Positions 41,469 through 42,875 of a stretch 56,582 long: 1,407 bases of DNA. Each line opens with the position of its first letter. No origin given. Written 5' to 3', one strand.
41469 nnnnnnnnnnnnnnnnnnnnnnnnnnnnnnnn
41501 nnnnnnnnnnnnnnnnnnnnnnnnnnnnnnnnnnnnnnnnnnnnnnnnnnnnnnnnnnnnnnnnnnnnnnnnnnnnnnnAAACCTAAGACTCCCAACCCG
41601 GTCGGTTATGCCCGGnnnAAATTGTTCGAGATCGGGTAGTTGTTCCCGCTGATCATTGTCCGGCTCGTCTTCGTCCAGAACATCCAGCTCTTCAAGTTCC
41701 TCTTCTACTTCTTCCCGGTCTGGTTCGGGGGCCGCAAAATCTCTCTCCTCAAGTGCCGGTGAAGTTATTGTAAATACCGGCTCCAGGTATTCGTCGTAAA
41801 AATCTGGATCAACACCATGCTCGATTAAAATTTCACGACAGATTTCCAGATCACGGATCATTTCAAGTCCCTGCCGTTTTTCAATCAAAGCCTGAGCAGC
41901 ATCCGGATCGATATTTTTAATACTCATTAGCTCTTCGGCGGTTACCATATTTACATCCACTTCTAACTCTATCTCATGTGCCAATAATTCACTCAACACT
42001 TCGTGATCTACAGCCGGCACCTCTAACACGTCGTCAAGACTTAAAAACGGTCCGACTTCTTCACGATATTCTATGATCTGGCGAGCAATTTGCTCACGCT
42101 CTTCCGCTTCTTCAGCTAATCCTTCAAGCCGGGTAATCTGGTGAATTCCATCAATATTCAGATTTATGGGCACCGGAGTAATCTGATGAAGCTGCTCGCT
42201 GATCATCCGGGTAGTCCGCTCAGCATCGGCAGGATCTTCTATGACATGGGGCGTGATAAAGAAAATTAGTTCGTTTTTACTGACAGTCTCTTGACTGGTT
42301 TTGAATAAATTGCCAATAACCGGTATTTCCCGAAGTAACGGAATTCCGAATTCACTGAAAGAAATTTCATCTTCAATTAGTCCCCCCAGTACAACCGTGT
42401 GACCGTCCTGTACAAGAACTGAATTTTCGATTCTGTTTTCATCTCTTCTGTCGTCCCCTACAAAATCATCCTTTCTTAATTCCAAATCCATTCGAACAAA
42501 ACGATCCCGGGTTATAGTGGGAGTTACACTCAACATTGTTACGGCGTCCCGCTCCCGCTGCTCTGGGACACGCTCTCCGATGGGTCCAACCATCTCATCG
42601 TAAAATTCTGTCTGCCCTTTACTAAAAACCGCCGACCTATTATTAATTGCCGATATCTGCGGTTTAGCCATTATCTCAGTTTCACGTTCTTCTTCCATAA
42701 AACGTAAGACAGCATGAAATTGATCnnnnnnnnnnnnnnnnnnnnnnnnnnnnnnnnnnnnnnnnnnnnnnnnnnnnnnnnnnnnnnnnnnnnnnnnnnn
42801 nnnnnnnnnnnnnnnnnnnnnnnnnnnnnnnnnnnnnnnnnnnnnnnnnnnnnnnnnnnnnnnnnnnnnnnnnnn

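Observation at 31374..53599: A 22-kb supercluster joining a complete ComEA/ComEC uptake module to a pilMN-O-P-Q outer-membrane module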

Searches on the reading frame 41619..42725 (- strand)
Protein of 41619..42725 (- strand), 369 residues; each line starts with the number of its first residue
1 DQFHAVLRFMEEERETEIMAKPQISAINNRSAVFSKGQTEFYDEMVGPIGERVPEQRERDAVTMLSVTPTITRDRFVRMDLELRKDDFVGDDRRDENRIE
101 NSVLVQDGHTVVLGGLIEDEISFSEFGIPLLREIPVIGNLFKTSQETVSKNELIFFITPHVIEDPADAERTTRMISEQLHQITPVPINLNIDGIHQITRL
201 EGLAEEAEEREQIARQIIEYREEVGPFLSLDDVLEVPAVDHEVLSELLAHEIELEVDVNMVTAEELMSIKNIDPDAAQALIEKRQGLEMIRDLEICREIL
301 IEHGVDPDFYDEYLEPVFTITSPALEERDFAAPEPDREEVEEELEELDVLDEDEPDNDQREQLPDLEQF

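Call 85: search_protein_representatives(protein=window:41619-42725:-)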
Query: 369 residues. Proteins with E-value up to 0.001 (for the whole library): 26507; up to 1e-10: 4756; up to 1e-30: 7. The best 150 are listed.
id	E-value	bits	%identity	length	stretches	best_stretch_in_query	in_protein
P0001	2.4e-229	777.2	100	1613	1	1-369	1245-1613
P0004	3.4e-69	250.5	41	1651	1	1-324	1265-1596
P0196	1.2e-67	245.5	41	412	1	2-325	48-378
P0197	2.6e-67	244.3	44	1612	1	2-322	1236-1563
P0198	2.2e-59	218.3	43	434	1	67-324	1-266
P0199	1.4e-54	202.4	35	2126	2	9-331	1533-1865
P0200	2.7e-50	188.4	37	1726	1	4-335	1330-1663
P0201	7.2e-27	111.4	33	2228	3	2-198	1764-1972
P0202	1.1e-24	104.2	40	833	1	2-174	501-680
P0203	3.0e-24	102.8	32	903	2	2-172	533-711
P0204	4.2e-24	102.3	33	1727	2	3-187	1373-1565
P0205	6.2e-24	101.7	29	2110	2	2-197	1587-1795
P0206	2.1e-23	100.0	38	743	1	6-166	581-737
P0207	1.1e-22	97.5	41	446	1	2-163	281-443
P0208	2.6e-22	96.4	29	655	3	7-292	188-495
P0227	3.0e-19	86.3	32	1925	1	3-179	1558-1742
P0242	7.7e-19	84.9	34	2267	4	4-202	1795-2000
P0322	2.7e-17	79.9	34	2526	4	6-164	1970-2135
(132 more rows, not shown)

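Call 86: search_protein_families(library=pfam, proteins=[P0201, P0204, P0205, P0208, P0242], max_evalue=0.0001)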
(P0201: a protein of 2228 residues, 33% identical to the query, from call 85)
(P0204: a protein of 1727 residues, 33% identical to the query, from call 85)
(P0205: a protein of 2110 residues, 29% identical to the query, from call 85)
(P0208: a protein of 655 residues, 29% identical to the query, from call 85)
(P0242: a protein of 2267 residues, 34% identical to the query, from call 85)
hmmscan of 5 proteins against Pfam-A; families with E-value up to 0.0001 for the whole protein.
P0201 (2228 aa): 4 families
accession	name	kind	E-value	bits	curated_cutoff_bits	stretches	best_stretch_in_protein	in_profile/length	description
PF03958.22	Secretin_N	-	2e-38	130.9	28.2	2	1613-1698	2-69/69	Bacterial type II/III secretion system short domain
PF00263.26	Secretin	-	7.6e-38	130.2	27.5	1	1771-1937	1-169/169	Bacterial type II and III secretion system protein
PF12836.13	HHH_3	-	2.1e-23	82.6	27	2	2162-2223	2-64/65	Helix-hairpin-helix motif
PF11741.13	AMIN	-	4.4e-07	30.4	20.5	1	164-254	2-93/101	AMIN domain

P0204 (1727 aa): 5 families
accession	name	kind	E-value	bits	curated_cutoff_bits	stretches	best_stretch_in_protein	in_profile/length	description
PF03958.22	Secretin_N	-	1.3e-40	137.9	28.2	3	718-776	1-65/69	Bacterial type II/III secretion system short domain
PF00263.26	Secretin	-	1.9e-39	135.4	27.5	1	1381-1540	3-168/169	Bacterial type II and III secretion system protein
PF12836.13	HHH_3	-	3e-19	69.3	27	1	1665-1725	5-65/65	Helix-hairpin-helix motif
PF11741.13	AMIN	-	8e-06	26.3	20.5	1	204-285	7-89/101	AMIN domain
PF02369.22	Big_1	-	1.9e-05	25.1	34.9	0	350-419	20-80/93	Bacterial Ig-like domain (group 1)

P0205 (2110 aa): 5 families
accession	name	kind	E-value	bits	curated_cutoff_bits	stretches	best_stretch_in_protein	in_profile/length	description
PF03958.22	Secretin_N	-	8.4e-39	132.1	28.2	3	1425-1509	1-69/69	Bacterial type II/III secretion system short domain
PF00263.26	Secretin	-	6.1e-34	117.5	27.5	1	1595-1761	2-169/169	Bacterial type II and III secretion system protein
PF12836.13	HHH_3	-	1.5e-25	89.5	27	2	2048-2107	4-64/65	Helix-hairpin-helix motif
PF11741.13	AMIN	-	3.3e-12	46.8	20.5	1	206-295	11-101/101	AMIN domain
PF13414.12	TPR_11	-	2.3e-05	24.4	26.8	1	33-63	1-31/42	TPR repeat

P0208 (655 aa): 8 families
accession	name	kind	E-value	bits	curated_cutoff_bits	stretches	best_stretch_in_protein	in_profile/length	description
PF12836.13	HHH_3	-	1.7e-51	172.6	27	3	590-653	2-65/65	Helix-hairpin-helix motif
PF00263.26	Secretin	-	8.1e-43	146.4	27.5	1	190-352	1-169/169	Bacterial type II and III secretion system protein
PF03958.22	Secretin_N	-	4.8e-14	52.8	28.2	1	46-105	2-67/69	Bacterial type II/III secretion system short domain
PF06514.17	PsbU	-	5e-09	36.5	24.5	0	500-563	10-69/93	Photosystem II 12 kDa extrinsic protein (PsbU)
PF00633.29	HHH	-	1.4e-08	34.6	24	0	392-420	2-30/30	Helix-hairpin-helix motif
PF03934.19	T2SSK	-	5.4e-08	33.5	24.2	0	594-654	1-62/63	Type II secretion system (T2SS), protein K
PF21687.3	T2SSK_1st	-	1.9e-07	32.2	26.2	0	416-454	67-105/107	Type II secretion system (T2SS), protein K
PF14579.12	HHH_6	-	1.9e-05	25.2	25.6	0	403-434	27-58/90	Helix-hairpin-helix motif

P0242 (2267 aa): 11 families
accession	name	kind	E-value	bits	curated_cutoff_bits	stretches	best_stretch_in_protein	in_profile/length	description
PF03958.22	Secretin_N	-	3.8e-67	222.9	28.2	2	558-610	6-66/69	Bacterial type II/III secretion system short domain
PF12836.13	HHH_3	-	2.1e-53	178.7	27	3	2051-2110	6-65/65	Helix-hairpin-helix motif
PF00263.26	Secretin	-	1.5e-42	145.5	27.5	1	1800-1965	1-168/169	Bacterial type II and III secretion system protein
PF00633.29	HHH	-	6.1e-18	64.1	24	0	2050-2078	2-30/30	Helix-hairpin-helix motif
PF21687.3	T2SSK_1st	-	1.6e-12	48.5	26.2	0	2075-2113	68-106/107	Type II secretion system (T2SS), protein K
PF06514.17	PsbU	-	3.4e-12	46.6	24.5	1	2048-2106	12-66/93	Photosystem II 12 kDa extrinsic protein (PsbU)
PF03934.19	T2SSK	-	1.5e-10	41.7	24.2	0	2202-2250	1-49/63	Type II secretion system (T2SS), protein K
PF14520.12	HHH_5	-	4.4e-08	33.9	27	0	2049-2076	25-52/57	Helix-hairpin-helix domain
PF07660.19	STN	-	2.9e-06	27.4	28.4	0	486-523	13-49/52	Secretin and TonB N terminus short domain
PF14579.12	HHH_6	-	3.3e-05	24.4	25.6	0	2212-2244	27-59/90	Helix-hairpin-helix motif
PF02369.22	Big_1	-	8.7e-05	23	34.9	0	359-407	21-61/93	Bacterial Ig-like domain (group 1)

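Call 87: list_cluster_members(proteins=[P0208, P0242, P0201, P0204, P0205, P0199, P0200, P0197, P0322, P0227])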
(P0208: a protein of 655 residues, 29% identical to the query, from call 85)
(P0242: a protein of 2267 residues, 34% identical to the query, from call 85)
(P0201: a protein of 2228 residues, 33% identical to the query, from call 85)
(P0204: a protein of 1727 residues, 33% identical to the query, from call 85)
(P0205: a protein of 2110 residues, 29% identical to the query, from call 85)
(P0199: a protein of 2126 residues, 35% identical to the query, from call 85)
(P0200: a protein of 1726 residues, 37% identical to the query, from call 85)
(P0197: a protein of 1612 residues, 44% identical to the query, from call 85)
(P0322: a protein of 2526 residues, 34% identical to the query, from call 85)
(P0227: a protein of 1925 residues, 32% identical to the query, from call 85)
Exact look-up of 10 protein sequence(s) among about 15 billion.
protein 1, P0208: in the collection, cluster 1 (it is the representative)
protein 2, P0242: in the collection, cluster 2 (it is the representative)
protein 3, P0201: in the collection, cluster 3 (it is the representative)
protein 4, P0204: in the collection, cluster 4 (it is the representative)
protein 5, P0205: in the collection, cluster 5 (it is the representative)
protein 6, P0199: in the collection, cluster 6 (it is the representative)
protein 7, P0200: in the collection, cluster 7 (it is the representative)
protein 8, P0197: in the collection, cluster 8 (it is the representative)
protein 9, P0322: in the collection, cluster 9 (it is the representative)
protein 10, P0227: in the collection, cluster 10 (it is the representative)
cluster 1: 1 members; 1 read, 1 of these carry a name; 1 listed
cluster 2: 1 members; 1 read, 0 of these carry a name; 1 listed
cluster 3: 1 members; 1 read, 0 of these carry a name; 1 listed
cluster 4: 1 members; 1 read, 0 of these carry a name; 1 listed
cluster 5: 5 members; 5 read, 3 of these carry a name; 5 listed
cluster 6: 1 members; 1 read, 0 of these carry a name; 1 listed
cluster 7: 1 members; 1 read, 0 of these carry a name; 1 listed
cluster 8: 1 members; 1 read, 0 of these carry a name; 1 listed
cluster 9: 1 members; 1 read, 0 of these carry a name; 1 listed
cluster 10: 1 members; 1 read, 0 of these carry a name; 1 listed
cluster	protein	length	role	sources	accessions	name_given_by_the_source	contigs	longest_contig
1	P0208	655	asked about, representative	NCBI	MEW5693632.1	MAG: helix-hairpin-helix domain-containing protein, partial [Candidatus Hydrogenedentota ...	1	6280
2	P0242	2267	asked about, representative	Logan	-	-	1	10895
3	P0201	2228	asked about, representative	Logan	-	-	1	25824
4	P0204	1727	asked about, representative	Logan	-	-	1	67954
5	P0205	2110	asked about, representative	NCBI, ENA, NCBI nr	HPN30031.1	MAG TPA: secretin N-terminal domain-containing protein [bacterium] | secretin N-terminal domain-containing protein [bacterium]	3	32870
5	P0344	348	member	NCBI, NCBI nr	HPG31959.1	MAG TPA: AMIN domain-containing protein, partial [bacterium] | AMIN domain-containing protein [bacterium]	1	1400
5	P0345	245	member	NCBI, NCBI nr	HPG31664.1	MAG TPA: helix-hairpin-helix domain-containing protein, partial [bacterium] | helix-hairpin-helix domain-containing protein [bacterium]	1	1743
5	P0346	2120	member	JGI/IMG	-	-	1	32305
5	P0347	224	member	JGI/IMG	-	-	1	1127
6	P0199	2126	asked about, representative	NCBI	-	-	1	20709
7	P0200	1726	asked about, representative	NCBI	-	-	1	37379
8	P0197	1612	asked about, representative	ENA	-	-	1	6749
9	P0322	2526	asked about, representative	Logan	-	-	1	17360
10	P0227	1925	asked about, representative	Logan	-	-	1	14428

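Call 88: find_encoding_contigs(protein=P0204, flank=10000, max_places=1)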
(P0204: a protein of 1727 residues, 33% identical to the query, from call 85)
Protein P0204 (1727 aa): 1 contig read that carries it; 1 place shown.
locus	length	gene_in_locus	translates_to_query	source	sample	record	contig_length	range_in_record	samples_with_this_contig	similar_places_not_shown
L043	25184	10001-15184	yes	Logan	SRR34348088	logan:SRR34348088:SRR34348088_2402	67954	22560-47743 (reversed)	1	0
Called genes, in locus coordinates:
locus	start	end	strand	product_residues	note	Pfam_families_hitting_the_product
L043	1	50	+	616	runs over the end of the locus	-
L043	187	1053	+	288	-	PF02518:HATPase_c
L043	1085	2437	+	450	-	PF00072:Response_reg, PF00158:Sigma54_activat, PF14532:Sigma54_activ_2, PF01078:Mg_chelatase (faint), PF07724:AAA_2, PF07728:AAA_5, PF25601:AAA_lid_14, PF02954:HTH_8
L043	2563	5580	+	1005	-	PF11104:PilM_2, PF05134:T2SSL (weak), PF06723:MreB_Mbl (faint), PF14450:FtsA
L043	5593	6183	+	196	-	PF04612:T2SSM (weak), PF04350:PilO (weak)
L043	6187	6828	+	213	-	-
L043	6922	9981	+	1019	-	PF19271:Nis1 (faint), PF02369:Big_1 (faint), PF15418:DUF4625 (faint), PF20257:SAM_HAT_C (faint), PF23616:Ig_GEX2_N (faint), PF28243:DUF6701_2nd (faint), PF20419:DUF6701 (faint)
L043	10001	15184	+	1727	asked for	PF11741:AMIN (faint), PF03958:Secretin_N, PF00263:Secretin, PF12836:HHH_3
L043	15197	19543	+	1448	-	-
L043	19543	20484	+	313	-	-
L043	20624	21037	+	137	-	PF00334:NDK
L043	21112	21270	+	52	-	-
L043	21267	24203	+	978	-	PF13567:DUF4131, PF03772:Competence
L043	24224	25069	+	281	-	PF21687:T2SSK_1st (faint), PF06514:PsbU (faint), PF03934:T2SSK (faint), PF04919:DUF655 (faint), PF12836:HHH_3, PF12836:HHH_3, PF00633:HHH (weak), PF12836:HHH_3, +7 more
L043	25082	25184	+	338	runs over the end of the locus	-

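Call 89: find_encoding_contigs(protein=P0205, flank=10000, max_places=1)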
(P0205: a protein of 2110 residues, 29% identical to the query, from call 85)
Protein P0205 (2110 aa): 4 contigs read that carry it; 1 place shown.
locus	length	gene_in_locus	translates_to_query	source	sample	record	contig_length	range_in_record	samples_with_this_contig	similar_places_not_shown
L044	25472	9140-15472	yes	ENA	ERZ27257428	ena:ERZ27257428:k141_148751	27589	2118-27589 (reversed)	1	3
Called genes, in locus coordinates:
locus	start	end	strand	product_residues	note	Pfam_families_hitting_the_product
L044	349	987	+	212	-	-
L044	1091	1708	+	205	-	-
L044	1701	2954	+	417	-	PF16575:CLP1_P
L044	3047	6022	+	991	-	PF11104:PilM_2, PF06723:MreB_Mbl (faint), PF14450:FtsA, PF11104:PilM_2, PF05137:PilN (weak)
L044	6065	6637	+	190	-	PF04350:PilO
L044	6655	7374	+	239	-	-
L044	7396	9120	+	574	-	-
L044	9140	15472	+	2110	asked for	PF13414:TPR_11 (faint), PF11741:AMIN, PF03958:Secretin_N, PF00263:Secretin, PF12836:HHH_3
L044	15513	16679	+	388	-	-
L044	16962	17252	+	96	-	PF01250:Ribosomal_S6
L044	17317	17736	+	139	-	PF00436:SSB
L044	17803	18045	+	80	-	PF01084:Ribosomal_S18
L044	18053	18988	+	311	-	PF09991:DUF2232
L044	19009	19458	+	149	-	PF01281:Ribosomal_L9_N, PF03948:Ribosomal_L9_C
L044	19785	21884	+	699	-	PF00009:GTP_EFTU, PF03144:GTP_EFTU_D2, PF22042:EF-G_D2, PF14492:EFG_III, PF16658:RF3_C, PF03764:EFG_IV, PF00679:EFG_C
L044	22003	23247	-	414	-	-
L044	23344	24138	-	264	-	PF17131:TP_0789-like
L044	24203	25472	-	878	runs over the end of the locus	PF03176:MMPL, PF02460:Patched (weak), PF12349:Sterol-sensing, PF03176:MMPL, PF00873:ACR_tran (weak)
